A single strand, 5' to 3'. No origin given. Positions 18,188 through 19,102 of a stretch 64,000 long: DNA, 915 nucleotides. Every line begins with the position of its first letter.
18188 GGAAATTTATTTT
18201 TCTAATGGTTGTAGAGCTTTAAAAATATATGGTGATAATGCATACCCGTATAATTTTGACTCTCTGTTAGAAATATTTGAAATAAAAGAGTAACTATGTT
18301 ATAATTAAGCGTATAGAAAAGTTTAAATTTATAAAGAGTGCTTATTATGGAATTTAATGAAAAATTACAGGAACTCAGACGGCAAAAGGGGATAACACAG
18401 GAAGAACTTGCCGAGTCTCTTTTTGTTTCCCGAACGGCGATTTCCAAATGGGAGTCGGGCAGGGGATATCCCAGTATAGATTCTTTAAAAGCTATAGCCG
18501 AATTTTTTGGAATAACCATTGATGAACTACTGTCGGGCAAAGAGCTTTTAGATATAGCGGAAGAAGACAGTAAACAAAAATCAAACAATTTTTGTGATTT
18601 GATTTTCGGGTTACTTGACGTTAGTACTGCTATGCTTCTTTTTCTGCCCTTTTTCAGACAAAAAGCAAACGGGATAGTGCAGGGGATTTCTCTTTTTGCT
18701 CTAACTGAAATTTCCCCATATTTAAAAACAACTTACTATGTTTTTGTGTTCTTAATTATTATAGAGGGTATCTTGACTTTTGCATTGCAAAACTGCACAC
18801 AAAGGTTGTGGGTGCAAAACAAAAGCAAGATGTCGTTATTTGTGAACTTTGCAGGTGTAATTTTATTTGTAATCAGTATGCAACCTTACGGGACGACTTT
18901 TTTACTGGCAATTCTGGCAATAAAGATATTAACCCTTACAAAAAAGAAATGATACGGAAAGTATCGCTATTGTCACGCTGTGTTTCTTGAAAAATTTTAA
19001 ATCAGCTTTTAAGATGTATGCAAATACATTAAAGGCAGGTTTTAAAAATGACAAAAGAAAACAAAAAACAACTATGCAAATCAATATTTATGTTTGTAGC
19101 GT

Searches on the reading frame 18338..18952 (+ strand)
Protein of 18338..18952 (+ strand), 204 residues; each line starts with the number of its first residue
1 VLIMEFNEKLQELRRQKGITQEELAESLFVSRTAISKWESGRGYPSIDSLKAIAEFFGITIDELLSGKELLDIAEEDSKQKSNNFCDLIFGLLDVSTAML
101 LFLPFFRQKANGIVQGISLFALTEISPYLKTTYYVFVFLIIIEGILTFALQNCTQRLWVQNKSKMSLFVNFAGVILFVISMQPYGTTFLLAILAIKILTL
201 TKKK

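Call 43: search_protein_families(library=pfam, proteins=[window:18338-18952:+], max_evalue=0.001)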
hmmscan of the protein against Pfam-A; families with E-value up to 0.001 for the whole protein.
window:18338-18952:+ (204 aa): 6 families
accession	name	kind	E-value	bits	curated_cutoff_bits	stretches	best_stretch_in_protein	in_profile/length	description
PF01381.28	HTH_3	-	5.1e-18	65.3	23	1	10-64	1-55/55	Helix-turn-helix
PF12844.13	HTH_19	-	5.4e-16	58.7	30.2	1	8-69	2-63/64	Helix-turn-helix domain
PF13560.12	HTH_31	-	8.9e-11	42.4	27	1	9-64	5-61/64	Helix-turn-helix domain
PF13443.12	HTH_26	-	8.3e-09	36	22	1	9-66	1-59/63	Cro/C1-type HTH DNA-binding domain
PF08279.18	HTH_11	-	0.00017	21.9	25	1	9-37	5-34/55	HTH domain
PF07022.19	Phage_CI_repr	-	0.00019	22.1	22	1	20-70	13-63/65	Bacteriophage CI repressor helix-turn-helix domain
